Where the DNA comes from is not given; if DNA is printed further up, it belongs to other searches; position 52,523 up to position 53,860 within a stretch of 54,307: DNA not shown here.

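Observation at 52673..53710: Standalone CarH-type B12-binding protein (Wx9EH plus ExHxxG) lacking a DNA-binding domain, coupled to a sensorless hybrid kinase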

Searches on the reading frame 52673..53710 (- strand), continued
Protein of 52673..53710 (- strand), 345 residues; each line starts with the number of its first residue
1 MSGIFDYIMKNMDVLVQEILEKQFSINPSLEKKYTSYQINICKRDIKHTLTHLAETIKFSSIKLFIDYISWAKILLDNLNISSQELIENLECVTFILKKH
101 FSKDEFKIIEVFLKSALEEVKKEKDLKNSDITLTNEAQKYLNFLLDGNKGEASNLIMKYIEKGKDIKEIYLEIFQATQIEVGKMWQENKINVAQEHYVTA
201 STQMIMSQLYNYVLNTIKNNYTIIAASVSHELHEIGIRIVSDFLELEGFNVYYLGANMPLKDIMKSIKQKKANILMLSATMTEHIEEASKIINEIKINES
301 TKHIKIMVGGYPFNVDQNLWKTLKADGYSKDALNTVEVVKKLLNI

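Call 23: find_related_loci(query=A1, collection=genome_contigs, flank=10000)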
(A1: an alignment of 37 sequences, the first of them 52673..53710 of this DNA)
Query A1 (345 aa) in genome_contigs; peptide patterns used: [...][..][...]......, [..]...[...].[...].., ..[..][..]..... (x = any residue, [..] = any of these).
599 stretches matched a pattern (row limit reached: there are more); 581 encode a relative of the query (tblastn E <= 1e-3); the best 80 are kept; 80 distinct loci.
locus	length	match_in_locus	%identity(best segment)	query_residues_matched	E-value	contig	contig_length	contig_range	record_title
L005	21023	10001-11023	41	12-344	6e-94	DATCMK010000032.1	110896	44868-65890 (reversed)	MAG TPA_asm: Pyrinomonadaceae bacterium isolate SMAG_U7147 k141_23683, whole genome shotgun sequence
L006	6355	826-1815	38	13-339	1e-92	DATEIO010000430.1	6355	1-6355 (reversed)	MAG TPA_asm: Thermoanaerobaculia bacterium isolate SMAG_U8840 k141_619518, whole genome shotgun sequence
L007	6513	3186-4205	39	8-343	6e-92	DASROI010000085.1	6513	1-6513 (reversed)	MAG TPA_asm: Pyrinomonadaceae bacterium isolate SMAG_U10264 k141_22685, whole genome shotgun sequence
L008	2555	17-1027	44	11-343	2e-94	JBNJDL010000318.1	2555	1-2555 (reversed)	MAG: Bacillota bacterium isolate Y23_45dBSd4.bin.60 NODE_39071_length_2555_cov_13.839577, whole genome shotgun sequence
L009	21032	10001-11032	38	4-343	9e-92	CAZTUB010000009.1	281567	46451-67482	MAG TPA_asm: uncultured Clostridia bacterium isolate binchicken_co174_39 genome assembly, contig: NODE_16_length_281567_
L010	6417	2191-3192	38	15-344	4e-91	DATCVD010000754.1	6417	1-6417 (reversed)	MAG TPA_asm: Pyrinomonadaceae bacterium isolate SMAG_U7376 k141_119335, whole genome shotgun sequence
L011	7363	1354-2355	40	15-344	9e-91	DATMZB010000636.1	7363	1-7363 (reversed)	MAG TPA_asm: Methanotrichaceae archaeon isolate SMAG_U13163 k141_120313, whole genome shotgun sequence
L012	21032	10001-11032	40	4-344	4e-91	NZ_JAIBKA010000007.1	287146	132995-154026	Desulfoferrobacter suflitae strain DRH4 contig_7, whole genome shotgun sequence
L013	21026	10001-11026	39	8-345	4e-90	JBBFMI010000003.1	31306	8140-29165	MAG: Candidatus Geothermincolales bacterium isolate Uz-U4-47 NODE_3_length_31306_cov_3.258350, whole genome shotgun sequ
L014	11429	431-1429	36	15-344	1e-89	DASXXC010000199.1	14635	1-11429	MAG TPA_asm: Thermoanaerobaculia bacterium isolate SMAG_U4788 k141_283642, whole genome shotgun sequence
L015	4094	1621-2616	40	13-342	1e-89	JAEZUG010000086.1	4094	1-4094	MAG: Candidatus Cloacimonadota bacterium isolate OH_PDB_78 k127_134083, whole genome shotgun sequence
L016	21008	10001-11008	42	13-344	1e-88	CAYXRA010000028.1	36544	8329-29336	MAG TPA_asm: uncultured Calditrichaceae bacterium isolate SRP141376_co2_326 genome assembly, contig: NODE_2547_length_36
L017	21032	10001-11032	38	4-344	2e-88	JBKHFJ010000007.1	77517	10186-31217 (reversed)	MAG: Methanomassiliicoccales archaeon isolate D1M05_42 NODE_67_length_77517_cov_7.990021, whole genome shotgun sequence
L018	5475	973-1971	38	15-343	2e-88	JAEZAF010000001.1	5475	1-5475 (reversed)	MAG: Chloroflexota bacterium isolate OH_CBrB_139 k127_2099285, whole genome shotgun sequence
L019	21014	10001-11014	41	10-344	1e-88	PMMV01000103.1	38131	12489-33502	MAG: Methanobacterium sp. isolate fen_4 73.20100900_E2D.36_contig_20940, whole genome shotgun sequence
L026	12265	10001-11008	35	14-345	4e-87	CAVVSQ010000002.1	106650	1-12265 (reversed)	MAG: uncultured Planctomycetota bacterium isolate MFD01213.bin.2.21 genome assembly, contig: contig_14558, whole genome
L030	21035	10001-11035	44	4-343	3e-86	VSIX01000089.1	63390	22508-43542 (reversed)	MAG: Candidatus Mcinerneyibacterium aminivorans isolate ARYD3 Ga0210604_1096, whole genome shotgun sequence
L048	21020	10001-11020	36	8-343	9e-84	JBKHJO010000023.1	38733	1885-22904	MAG: Anaerolineales bacterium isolate D4M11_9 NODE_405_length_38733_cov_22.501319, whole genome shotgun sequence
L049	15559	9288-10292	35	15-345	1e-83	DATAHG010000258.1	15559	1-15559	MAG TPA_asm: Thermoanaerobaculia bacterium isolate SMAG_U6849 k141_551033, whole genome shotgun sequence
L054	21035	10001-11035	38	4-344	2e-83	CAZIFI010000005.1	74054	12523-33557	MAG TPA_asm: uncultured Anaerolineales bacterium isolate binchicken_co17_453 genome assembly, contig: NODE_1104_length_7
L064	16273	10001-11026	36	8-345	4e-82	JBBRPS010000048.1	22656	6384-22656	MAG: Gemmatales bacterium isolate metawrap_la1_100 W_la1_100_k141_1006555L_22656_cov_10.9911, whole genome shotgun seque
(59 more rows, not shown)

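Call 28: predict_structure(alignment_id=A1)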
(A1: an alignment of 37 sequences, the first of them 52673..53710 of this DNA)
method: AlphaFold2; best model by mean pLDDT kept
length: 345 residues; sequences in the alignment: 37
mean_pLDDT: 92.4   pTM: 0.87
mean pLDDT of the five models: 92.4, 92.3, 92.3, 92.3, 92.1
residues with pLDDT >= 90: 280; 70-90: 52; 50-70: 11; < 50: 2
segments of 3 or more residues with pLDDT < 50: none
pLDDT, mean of each block of 10 residues (from residue 1): 93 98 92 92 95 97 95 88 92 98 98 96 60 90 97 97 95 93 88 92 95 91 89 80 96 86 95 95 92 96 96 95 96 94 94
secondary structure, 60 per line:
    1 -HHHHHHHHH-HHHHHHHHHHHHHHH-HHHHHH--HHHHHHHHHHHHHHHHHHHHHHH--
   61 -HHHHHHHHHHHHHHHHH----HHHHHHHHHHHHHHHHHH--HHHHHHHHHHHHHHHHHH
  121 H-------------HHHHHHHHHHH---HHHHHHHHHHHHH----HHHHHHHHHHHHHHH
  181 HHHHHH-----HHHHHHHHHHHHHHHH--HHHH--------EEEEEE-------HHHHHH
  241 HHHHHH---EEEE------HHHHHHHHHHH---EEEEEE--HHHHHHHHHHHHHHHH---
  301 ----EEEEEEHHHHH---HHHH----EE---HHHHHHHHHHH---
elements in order: H2-10 H12-26 H28-33 H36-58 H62-78 H83-100 H103-121 H135-145 H149-161 H166-186 H192-207 H210-213 E222-227 H235-246 E250-253 H260-270 E274-279 H282-297 E305-310 H311-315 H319-322 H332-342

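Call 31: fold_search(model_id=the predicted structure, library=pdb)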
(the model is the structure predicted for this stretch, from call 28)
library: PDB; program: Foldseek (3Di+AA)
matches with E <= 10: 1392; with E <= 0.001: 102
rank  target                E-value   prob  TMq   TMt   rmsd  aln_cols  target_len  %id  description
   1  8jbs_B                3.9e-10  1.00  0.54  0.80   2.8       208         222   18  B12-binding domain from Chloracidobacterium thermophilum MerR family protein, dark state (released 2024-11-13)
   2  8jbs_A                4.3e-10  1.00  0.53  0.79   2.7       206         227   18  B12-binding domain from Chloracidobacterium thermophilum MerR family protein, dark state (released 2024-11-13)
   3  8jbt_A                4.3e-10  1.00  0.53  0.78   2.7       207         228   18  B12-binding domain from Chloracidobacterium thermophilum MerR family protein, anaerobic light state (released 2024-11-13)
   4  8j2w_A                6.0e-10  1.00  0.55  0.57   1.8       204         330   22  Saccharothrix syringae photocobilins protein, dark state (released 2024-04-10)
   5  8j2x                  6.9e-10  1.00  0.54  0.56   1.9       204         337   22  Saccharothrix syringae photocobilins protein, light state (released 2024-04-10)
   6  8j2w_B                8.7e-10  1.00  0.55  0.57   1.8       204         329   22  Saccharothrix syringae photocobilins protein, dark state (released 2024-04-10)
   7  8jbt_B                1.1e-09  1.00  0.53  0.79   2.7       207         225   18  B12-binding domain from Chloracidobacterium thermophilum MerR family protein, anaerobic light state (released 2024-11-13)
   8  7xcn_N                1.3e-09  1.00  0.34  0.55   8.4       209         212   23  Crystal structure of the MttB-MttC complex at 2.7 A resolution (released 2023-01-18)
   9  9cbr                  1.3e-09  1.00  0.35  0.17  21.2       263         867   16  Methionine synthase from Thermus thermophilus HB8, Homocysteine, Folate, and Cobalamin Domains, Catalytic Conformation ( (released 2025-06-25)
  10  7xcn_P                2.0e-09  1.00  0.35  0.55   8.4       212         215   24  Crystal structure of the MttB-MttC complex at 2.7 A resolution (released 2023-01-18)
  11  7xcn_M                2.1e-09  1.00  0.35  0.55   8.5       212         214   25  Crystal structure of the MttB-MttC complex at 2.7 A resolution (released 2023-01-18)
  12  9cbo_D                2.9e-09  1.00  0.54  0.38  11.4       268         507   17  Methionine synthase from Thermus thermophilus HB8, Folate and Cobalamin Domains, Pre-Catalytic Conformation (Pre-Fol-o (released 2025-06-25)
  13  8j2y_B                3.4e-09  1.00  0.55  0.58   2.0       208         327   21  Acidimicrobiaceae bacterium photocobilins protein, dark state (released 2024-04-10)
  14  4jgi_A                3.9e-09  1.00  0.34  0.56   7.2       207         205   22  1.5 Angstrom crystal structure of a novel cobalamin-binding protein from Desulfitobacterium hafniense DCB-2 (released 2013-08-07)
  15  5c8f                  4.1e-09  1.00  0.46  0.56  16.8       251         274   18  Crystal structure of light-exposed full-length Thermus thermophilus CarH bound to cobalamin (released 2015-09-30)
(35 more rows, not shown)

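Call 42: find_encoding_contigs(protein=P0002, flank=10000, max_places=2)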
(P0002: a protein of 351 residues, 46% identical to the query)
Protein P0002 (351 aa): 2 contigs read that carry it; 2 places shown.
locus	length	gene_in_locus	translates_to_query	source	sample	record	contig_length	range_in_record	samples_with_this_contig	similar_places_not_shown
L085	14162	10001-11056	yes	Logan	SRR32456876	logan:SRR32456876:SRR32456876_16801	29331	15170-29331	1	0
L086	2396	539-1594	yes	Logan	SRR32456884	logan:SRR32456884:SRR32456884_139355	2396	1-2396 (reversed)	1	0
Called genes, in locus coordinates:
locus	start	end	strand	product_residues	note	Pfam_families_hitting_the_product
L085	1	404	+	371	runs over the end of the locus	PF00815:Histidinol_dh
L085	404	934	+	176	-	PF00475:IGPD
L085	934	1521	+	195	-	PF00117:GATase, PF01174:SNO (weak)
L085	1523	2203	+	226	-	PF00977:His_biosynth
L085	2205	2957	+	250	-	PF00977:His_biosynth, PF01207:Dus (weak), PF02581:TMP-TENI (faint), PF05690:ThiG (faint), PF03060:NMO (faint)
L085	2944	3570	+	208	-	PF01502:PRA-CH, PF01503:PRA-PH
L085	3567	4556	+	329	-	PF00155:Aminotran_1_2, PF01053:Cys_Met_Meta_PP (weak)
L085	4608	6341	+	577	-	PF01734:Patatin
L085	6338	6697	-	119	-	-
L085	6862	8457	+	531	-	PF28550:DUF8436, PF00890:FAD_binding_2 (faint), PF01266:DAO (faint), PF03486:HI0933_like (faint), PF21688:FAD-depend_C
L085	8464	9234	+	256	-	PF03372:Exo_endo_phos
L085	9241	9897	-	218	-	PF12710:HAD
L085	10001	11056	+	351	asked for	PF00502:Phycobilisome (faint), PF02607:B12-binding_2, PF02310:B12-binding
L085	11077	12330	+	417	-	PF00512:HisKA, PF02518:HATPase_c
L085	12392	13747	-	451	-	PF03448:MgtE_N, PF00571:CBS, PF01769:MgtE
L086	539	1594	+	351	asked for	PF00502:Phycobilisome (faint), PF02607:B12-binding_2, PF02310:B12-binding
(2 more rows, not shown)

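Call 43: find_encoding_contigs(protein=P0026, flank=10000, max_places=1)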
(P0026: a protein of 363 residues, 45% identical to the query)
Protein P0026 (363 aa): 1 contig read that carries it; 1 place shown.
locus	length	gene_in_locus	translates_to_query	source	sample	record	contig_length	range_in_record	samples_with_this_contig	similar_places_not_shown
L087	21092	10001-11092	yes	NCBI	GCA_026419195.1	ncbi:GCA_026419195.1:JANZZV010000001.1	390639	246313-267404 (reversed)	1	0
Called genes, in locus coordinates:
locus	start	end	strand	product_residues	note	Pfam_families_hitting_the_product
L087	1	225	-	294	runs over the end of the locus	PF04055:Radical_SAM, PF16199:Radical_SAM_C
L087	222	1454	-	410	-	PF01979:Amidohydro_1, PF07969:Amidohydro_3 (weak)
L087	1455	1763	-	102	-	PF02410:RsfS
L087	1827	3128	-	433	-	PF08245:Mur_ligase_M, PF02875:Mur_ligase_C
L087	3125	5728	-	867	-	PF00133:tRNA-synt_1, PF01406:tRNA-synt_1e (faint), PF09334:tRNA-synt_1g, PF13603:tRNA-synt_1_2 (weak), PF09334:tRNA-synt_1g (weak), PF08264:Anticodon_1, PF10458:Val_tRNA-synt_C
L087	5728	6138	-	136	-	PF00990:GGDEF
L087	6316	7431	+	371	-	PF07690:MFS_1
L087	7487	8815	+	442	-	PF01938:TRAM (faint), PF05958:tRNA_U5-meth_tr, PF00398:RrnaAD (weak), PF02475:TRM5-TYW2_MTfase (faint), PF05175:MTS (weak), PF13649:Methyltransf_25 (faint), PF13847:Methyltransf_31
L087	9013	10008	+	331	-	PF00990:GGDEF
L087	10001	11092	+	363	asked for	PF02607:B12-binding_2, PF02310:B12-binding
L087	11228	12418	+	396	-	PF00753:Lactamase_B, PF19583:ODP, PF00258:Flavodoxin_1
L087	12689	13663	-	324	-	PF00389:2-Hacid_dh, PF03446:NAD_binding_2 (faint), PF02826:2-Hacid_dh_C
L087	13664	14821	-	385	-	PF07969:Amidohydro_3 (weak), PF01979:Amidohydro_1, PF07969:Amidohydro_3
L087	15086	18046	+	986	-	PF01368:DHH, PF02272:DHHA1, PF17768:RecJ_OB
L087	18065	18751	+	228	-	PF03652:RuvX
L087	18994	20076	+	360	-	PF01321:Creatinase_N, PF00557:Peptidase_M24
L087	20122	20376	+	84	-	PF09527:ATPase_gene1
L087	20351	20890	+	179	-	-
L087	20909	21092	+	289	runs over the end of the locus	PF00119:ATP-synt_A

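Call 44: find_encoding_contigs(protein=P0013, flank=10000, max_places=1)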
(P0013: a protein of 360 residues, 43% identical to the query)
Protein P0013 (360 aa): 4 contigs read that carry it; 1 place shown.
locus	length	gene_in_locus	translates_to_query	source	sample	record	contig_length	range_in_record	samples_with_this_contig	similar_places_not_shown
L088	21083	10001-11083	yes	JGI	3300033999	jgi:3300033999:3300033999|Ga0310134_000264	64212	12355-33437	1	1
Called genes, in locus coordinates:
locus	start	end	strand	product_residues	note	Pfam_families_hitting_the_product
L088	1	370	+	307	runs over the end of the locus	PF00294:PfkB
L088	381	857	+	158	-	PF00578:AhpC-TSA, PF08534:Redoxin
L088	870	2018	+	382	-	PF05958:tRNA_U5-meth_tr, PF02475:TRM5-TYW2_MTfase (weak), PF05175:MTS, PF03602:Cons_hypoth95 (weak), PF13847:Methyltransf_31, PF08241:Methyltransf_11, PF09445:Methyltransf_15, PF13649:Methyltransf_25, +1 more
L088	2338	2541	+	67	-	-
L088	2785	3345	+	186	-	PF11867:T1RH-like_C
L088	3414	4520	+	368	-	PF14088:DUF4268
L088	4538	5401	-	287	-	PF14267:DUF4357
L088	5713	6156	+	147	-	PF11188:DUF2975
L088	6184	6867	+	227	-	PF01694:Rhomboid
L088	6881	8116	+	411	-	PF00291:PALP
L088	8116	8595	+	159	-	-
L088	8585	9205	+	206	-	-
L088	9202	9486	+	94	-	-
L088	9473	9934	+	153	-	PF08922:DUF1905, PF13376:OmdA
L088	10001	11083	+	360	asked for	PF02607:B12-binding_2, PF02310:B12-binding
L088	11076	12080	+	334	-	PF00990:GGDEF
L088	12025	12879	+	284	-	PF01925:TauE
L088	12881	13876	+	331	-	PF01168:Ala_racemase_N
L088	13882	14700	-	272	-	PF04951:Peptidase_M55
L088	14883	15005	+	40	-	PF02645:DegV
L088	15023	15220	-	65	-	-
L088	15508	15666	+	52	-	-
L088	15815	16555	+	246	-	PF01925:TauE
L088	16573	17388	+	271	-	PF01019:G_glu_transpept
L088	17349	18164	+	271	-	PF01019:G_glu_transpept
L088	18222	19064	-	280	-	PF14321:DUF4382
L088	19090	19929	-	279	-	PF00892:EamA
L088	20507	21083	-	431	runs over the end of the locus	PF00860:Xan_ur_permease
